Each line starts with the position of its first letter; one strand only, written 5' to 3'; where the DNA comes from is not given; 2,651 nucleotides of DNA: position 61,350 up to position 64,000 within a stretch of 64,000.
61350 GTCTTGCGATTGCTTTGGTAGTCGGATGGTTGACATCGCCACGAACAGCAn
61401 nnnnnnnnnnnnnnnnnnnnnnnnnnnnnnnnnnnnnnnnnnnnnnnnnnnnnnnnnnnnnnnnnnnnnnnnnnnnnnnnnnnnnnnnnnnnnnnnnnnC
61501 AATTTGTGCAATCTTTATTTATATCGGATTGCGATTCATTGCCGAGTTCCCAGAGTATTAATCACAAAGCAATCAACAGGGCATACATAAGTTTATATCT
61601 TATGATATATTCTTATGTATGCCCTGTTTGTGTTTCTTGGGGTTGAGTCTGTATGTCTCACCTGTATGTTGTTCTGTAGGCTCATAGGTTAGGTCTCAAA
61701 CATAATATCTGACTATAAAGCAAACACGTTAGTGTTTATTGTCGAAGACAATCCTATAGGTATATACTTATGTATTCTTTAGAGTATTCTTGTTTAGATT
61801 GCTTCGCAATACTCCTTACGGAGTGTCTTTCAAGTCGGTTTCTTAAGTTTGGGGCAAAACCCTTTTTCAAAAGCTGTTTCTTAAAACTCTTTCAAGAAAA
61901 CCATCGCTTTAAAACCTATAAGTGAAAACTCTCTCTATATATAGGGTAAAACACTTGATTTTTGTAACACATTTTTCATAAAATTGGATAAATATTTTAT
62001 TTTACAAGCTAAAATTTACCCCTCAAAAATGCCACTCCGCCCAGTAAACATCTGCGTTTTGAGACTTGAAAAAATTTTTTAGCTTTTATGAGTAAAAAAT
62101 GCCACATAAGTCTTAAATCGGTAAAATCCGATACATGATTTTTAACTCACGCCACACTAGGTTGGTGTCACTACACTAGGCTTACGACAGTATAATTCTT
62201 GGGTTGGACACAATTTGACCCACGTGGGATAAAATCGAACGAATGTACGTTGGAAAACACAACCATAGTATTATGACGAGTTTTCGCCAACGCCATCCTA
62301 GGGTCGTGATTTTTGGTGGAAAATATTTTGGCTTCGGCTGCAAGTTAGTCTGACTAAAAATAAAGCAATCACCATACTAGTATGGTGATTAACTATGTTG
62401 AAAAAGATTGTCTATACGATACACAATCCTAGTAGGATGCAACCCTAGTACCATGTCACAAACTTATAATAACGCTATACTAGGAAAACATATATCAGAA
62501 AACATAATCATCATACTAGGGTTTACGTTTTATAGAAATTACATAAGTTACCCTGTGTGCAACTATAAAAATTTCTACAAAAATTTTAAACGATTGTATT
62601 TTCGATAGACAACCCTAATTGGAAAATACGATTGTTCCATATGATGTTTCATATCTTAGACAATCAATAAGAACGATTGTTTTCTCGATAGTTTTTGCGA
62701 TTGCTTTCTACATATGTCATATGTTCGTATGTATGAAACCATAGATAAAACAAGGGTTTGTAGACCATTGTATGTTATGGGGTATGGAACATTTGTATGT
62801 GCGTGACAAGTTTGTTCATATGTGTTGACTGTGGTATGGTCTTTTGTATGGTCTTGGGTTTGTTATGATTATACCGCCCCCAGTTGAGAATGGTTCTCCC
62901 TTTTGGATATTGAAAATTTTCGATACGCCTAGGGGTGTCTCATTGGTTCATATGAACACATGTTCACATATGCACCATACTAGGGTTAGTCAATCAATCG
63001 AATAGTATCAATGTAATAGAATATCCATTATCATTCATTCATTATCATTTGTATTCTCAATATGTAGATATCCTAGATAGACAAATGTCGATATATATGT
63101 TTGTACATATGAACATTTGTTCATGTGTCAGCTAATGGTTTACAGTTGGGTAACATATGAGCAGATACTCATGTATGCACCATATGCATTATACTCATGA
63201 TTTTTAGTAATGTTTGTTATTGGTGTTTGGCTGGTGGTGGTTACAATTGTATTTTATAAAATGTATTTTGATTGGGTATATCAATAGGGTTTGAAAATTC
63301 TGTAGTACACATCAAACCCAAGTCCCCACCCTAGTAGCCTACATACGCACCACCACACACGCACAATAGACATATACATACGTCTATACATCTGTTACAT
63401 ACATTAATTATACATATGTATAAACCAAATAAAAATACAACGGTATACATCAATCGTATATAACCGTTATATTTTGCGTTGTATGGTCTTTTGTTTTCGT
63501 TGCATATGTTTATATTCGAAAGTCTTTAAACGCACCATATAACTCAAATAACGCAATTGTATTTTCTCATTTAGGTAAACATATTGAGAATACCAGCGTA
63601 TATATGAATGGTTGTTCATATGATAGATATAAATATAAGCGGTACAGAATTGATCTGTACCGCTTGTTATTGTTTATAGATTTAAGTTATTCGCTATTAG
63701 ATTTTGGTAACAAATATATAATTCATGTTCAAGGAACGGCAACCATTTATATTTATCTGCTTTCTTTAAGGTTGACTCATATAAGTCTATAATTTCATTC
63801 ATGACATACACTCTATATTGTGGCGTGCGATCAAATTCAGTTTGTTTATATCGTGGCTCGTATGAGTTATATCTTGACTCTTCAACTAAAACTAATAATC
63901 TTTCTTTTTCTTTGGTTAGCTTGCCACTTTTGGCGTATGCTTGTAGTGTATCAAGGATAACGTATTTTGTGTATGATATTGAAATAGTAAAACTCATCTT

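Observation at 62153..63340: CTAG-core motif family and a 24-bp perfect palindrome in ORF-free DNA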

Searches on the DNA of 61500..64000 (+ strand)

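Call 5: search_dna_similar(query=window:61600-63700:+, collection=phages, mode=near, max_rows=30)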
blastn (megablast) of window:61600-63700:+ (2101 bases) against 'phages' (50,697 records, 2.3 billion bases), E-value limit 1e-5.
No match.

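Call 8: search_dna_similar(query=window:61600-63700:+, collection=phages, mode=distant, max_rows=25)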
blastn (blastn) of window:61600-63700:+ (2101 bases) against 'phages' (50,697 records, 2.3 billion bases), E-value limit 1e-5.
No match.

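Call 42: search_rna_families(source=window, start=61500, end=64000, threshold=evalue, max_evalue=1)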
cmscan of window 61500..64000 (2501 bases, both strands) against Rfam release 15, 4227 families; matches with E-value up to 1: 4.
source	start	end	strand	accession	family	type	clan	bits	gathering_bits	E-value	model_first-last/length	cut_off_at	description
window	61575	61628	+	RF04176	mir-3149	Gene; miRNA;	-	27.9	100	0.017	1-83/83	no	mir-3149 microRNA precursor family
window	61575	61628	-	RF04176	mir-3149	Gene; miRNA;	-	27.6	100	0.022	1-83/83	no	mir-3149 microRNA precursor family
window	61567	61635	+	RF04199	MIR6027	Gene; miRNA;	-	20.9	95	0.28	1-159/159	no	MIR6027 microRNA precursor family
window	61557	61639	+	RF02436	SpF43_sRNA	Gene; sRNA;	-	20.8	70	0.63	1-99/99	no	Streptococcus sRNA SpF43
